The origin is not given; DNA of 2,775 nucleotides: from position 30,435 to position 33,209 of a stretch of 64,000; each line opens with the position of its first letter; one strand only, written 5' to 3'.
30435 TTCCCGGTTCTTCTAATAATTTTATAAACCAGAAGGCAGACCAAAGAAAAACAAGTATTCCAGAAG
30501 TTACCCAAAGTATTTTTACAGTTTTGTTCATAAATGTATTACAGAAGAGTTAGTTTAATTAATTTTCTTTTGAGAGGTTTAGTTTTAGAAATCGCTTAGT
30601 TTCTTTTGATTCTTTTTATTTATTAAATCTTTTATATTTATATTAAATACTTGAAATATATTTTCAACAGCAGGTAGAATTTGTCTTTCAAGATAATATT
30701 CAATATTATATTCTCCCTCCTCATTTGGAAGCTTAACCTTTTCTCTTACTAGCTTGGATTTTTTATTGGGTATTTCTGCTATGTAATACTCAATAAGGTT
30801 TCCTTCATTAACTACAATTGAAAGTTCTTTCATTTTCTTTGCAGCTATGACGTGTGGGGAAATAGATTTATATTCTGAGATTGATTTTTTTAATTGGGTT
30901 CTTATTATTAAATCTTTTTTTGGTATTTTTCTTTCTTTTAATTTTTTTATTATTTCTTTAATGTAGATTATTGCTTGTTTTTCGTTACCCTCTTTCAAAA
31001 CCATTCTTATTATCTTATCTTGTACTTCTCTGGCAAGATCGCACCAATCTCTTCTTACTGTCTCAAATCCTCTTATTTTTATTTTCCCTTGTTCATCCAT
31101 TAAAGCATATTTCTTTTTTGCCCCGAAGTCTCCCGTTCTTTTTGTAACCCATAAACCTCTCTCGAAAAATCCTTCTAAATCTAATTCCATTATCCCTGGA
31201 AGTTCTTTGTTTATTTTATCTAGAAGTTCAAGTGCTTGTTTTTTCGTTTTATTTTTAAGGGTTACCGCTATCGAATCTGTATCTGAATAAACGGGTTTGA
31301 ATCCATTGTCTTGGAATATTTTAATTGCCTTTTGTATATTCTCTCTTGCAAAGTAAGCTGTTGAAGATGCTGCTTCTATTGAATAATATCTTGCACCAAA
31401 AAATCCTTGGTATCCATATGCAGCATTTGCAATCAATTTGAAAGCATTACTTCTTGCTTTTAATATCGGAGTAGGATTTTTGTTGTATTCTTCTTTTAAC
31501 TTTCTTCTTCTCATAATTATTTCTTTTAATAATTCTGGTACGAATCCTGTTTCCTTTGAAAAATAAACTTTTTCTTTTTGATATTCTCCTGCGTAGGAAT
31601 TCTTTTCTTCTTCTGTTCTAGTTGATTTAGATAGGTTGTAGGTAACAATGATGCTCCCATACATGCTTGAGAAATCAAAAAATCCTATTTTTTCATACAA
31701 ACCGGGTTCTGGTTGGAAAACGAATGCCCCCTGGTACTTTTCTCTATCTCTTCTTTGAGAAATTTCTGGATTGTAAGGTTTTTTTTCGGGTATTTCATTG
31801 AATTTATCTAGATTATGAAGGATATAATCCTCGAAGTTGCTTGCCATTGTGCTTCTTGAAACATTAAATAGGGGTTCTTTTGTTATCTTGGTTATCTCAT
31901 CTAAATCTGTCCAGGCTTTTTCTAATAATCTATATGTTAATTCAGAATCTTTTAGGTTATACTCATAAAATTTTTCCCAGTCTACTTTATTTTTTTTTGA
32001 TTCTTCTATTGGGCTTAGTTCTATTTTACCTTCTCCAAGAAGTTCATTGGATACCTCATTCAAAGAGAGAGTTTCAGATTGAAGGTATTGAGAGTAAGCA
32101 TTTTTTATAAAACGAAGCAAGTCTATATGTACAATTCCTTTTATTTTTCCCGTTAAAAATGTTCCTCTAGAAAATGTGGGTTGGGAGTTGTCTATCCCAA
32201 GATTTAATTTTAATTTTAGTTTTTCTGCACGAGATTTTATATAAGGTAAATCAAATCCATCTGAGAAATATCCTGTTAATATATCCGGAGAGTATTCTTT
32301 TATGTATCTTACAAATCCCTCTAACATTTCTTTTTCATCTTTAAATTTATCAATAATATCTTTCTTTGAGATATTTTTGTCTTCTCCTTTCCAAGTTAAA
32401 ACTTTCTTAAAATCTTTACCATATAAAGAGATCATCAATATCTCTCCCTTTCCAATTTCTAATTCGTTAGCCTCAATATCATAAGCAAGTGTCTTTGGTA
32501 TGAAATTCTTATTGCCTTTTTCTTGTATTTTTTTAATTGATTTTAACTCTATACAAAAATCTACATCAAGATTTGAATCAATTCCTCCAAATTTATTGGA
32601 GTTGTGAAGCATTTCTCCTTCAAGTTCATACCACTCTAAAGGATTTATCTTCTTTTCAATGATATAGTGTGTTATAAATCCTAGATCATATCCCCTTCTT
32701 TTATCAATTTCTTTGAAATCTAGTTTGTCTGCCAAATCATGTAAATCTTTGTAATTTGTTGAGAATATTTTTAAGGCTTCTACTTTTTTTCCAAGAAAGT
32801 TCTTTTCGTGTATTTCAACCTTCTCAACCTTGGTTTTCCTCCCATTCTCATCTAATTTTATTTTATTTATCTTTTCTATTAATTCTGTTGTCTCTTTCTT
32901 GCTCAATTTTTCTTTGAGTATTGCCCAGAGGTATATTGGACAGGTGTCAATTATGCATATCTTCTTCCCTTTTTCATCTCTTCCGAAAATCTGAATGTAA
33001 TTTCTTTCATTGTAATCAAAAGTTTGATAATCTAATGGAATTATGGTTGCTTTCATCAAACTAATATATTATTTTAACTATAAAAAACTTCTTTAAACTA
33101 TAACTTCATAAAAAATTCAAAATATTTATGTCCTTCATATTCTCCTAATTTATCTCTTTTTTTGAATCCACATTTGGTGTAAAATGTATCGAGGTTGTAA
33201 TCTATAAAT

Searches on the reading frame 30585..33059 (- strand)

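Call 54: search_protein_families(library=pfam, proteins=[window:30585-33059:-], max_evalue=0.00001)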
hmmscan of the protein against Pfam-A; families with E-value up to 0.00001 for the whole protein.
window:30585-33059:- (824 aa): 3 families
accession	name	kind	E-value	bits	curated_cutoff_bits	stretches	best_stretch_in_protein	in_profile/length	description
PF00136.26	DNA_pol_B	-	1.1e-54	186.4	23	1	431-803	31-451/453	DNA polymerase family B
PF03104.25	DNA_pol_B_exo1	-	1.4e-28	100.4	23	1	122-323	4-233/242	DNA polymerase family B, exonuclease domain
PF13482.12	RNase_H_2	-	8.3e-06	26.3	22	0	193-344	3-117/165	RNase_H superfamily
